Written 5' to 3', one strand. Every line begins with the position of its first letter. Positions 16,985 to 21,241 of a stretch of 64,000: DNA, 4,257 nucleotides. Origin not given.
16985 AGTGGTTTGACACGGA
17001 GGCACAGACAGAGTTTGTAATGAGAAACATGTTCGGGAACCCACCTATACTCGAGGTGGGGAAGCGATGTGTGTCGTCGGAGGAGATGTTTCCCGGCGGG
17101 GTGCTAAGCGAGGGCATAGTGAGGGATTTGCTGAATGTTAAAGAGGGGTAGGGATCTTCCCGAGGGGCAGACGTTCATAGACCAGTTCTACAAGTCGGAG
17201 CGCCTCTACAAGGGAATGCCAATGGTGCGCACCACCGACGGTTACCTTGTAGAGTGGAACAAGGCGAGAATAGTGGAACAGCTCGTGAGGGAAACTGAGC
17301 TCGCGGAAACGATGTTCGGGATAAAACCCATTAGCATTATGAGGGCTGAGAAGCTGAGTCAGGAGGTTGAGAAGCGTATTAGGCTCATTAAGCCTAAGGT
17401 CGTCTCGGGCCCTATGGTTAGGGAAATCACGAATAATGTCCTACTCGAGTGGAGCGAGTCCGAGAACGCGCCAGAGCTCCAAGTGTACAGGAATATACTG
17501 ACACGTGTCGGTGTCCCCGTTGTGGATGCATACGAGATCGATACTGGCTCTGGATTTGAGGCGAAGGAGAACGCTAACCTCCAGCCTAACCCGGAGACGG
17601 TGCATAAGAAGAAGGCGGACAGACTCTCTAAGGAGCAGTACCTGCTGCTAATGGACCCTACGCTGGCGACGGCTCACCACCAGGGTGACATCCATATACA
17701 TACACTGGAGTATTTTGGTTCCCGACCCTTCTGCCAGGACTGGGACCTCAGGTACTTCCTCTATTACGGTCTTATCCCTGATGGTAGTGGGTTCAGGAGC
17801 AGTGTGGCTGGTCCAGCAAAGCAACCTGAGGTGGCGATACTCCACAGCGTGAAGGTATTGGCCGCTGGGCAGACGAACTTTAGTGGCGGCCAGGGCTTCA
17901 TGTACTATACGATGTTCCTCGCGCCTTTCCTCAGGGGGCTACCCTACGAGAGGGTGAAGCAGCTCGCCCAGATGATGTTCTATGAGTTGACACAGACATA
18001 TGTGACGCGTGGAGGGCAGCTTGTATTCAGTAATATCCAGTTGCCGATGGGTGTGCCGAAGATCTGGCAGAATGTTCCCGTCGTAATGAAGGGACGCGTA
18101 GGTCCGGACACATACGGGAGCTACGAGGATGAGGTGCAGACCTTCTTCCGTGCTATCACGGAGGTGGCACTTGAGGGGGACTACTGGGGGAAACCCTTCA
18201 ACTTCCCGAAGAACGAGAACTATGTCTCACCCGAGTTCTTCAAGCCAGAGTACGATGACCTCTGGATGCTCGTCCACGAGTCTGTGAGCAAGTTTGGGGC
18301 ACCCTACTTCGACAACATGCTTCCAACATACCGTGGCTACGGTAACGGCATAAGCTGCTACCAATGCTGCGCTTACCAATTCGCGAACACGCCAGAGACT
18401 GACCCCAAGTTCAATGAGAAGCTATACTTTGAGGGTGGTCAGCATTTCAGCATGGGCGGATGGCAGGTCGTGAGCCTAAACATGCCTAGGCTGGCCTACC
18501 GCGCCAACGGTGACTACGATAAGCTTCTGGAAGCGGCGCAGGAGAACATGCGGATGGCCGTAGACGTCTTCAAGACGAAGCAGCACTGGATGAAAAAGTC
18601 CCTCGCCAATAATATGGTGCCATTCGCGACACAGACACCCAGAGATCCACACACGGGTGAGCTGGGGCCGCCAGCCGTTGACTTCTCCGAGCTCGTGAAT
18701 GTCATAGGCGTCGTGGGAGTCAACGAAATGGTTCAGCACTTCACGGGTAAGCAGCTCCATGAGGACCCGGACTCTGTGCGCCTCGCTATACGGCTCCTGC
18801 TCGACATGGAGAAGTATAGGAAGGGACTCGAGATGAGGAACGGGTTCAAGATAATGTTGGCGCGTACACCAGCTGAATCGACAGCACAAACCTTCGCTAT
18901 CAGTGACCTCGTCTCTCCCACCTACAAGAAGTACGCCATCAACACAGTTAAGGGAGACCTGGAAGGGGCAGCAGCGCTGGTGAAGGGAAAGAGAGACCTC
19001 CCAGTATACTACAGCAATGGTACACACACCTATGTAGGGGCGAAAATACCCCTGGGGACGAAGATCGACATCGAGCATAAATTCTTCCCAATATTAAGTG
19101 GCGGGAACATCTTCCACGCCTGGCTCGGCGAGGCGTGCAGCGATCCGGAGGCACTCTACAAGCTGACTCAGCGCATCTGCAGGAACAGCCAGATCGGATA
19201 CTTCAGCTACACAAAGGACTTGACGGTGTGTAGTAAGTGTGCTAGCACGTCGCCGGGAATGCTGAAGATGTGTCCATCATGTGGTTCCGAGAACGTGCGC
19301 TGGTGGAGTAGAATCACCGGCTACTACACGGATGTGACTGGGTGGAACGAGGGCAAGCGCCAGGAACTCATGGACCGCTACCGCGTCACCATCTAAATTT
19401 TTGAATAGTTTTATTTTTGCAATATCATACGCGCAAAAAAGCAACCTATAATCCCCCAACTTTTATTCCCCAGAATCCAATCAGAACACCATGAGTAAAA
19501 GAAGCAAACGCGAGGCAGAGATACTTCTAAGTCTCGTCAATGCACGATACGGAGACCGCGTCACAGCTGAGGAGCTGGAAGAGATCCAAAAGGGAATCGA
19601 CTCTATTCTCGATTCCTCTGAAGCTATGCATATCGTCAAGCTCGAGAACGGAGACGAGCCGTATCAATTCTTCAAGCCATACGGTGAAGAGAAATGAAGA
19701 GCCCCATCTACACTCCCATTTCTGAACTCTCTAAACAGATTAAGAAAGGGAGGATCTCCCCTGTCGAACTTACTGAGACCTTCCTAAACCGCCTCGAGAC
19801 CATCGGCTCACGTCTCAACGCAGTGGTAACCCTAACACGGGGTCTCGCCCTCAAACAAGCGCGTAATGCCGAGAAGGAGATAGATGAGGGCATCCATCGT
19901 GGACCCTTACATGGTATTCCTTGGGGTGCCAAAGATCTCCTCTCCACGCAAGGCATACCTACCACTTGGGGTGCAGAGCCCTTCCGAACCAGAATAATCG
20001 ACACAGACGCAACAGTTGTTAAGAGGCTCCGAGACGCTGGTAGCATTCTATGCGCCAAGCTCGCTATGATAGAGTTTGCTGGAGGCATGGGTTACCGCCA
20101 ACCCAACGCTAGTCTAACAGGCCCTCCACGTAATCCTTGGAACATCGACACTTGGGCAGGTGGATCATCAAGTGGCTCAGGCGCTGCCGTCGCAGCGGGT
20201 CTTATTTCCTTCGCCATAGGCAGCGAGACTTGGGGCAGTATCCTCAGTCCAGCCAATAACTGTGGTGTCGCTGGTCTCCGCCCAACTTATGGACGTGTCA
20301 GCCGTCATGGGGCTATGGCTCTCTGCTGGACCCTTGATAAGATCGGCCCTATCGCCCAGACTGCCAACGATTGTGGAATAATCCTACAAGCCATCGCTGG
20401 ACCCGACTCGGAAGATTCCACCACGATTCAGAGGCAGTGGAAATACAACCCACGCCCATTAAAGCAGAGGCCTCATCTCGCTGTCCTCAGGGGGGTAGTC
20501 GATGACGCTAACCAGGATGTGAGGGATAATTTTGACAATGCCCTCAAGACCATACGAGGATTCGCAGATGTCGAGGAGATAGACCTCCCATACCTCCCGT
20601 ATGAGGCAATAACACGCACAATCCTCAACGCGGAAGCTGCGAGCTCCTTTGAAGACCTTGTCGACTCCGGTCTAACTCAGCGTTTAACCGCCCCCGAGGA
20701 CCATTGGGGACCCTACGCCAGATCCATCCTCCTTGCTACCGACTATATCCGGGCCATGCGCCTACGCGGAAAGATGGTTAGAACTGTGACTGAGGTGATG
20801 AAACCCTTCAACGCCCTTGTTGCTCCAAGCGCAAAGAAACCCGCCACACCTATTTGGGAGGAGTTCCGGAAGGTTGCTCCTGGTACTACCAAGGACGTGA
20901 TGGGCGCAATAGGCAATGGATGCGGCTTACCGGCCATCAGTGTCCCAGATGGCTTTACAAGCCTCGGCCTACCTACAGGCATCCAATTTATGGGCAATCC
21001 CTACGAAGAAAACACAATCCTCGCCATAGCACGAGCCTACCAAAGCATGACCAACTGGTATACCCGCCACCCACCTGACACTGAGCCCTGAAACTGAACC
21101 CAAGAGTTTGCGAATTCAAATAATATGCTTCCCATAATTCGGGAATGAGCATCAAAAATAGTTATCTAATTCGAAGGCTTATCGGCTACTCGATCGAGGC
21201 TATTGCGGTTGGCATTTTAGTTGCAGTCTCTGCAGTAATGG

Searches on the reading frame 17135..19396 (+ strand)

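Call 58: search_protein_families(library=pfam, proteins=[window:17135-19396:+], max_evalue=0.0001)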
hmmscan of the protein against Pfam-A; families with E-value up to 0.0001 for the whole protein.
window:17135-19396:+ (753 aa): 1 family
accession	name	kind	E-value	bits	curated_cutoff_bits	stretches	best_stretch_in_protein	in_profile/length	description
PF13597.11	NRDD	-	1.4e-137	460.2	26.2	1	145-749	1-560/562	Anaerobic ribonucleoside-triphosphate reductase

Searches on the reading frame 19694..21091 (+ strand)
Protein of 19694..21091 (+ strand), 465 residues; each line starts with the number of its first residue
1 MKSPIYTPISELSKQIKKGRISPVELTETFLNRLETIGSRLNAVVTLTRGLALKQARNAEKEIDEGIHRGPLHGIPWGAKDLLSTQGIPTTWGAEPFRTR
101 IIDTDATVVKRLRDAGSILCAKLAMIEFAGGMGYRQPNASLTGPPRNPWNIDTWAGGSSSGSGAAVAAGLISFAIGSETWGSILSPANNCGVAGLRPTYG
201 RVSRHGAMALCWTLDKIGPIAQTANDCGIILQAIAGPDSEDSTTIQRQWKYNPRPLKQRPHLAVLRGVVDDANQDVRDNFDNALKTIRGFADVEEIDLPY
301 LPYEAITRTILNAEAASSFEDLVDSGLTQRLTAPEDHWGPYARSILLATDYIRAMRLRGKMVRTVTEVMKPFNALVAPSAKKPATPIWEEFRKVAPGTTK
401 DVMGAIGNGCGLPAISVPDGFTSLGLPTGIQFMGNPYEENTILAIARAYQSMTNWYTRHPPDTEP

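Call 58: search_protein_families(library=pfam, proteins=[window:19694-21091:+], max_evalue=0.0001)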
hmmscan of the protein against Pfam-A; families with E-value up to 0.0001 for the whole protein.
window:19694-21091:+ (465 aa): 1 family
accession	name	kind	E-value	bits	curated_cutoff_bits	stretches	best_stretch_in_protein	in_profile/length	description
PF01425.27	Amidase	-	7.8e-86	289.3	27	1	25-443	1-445/445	Amidase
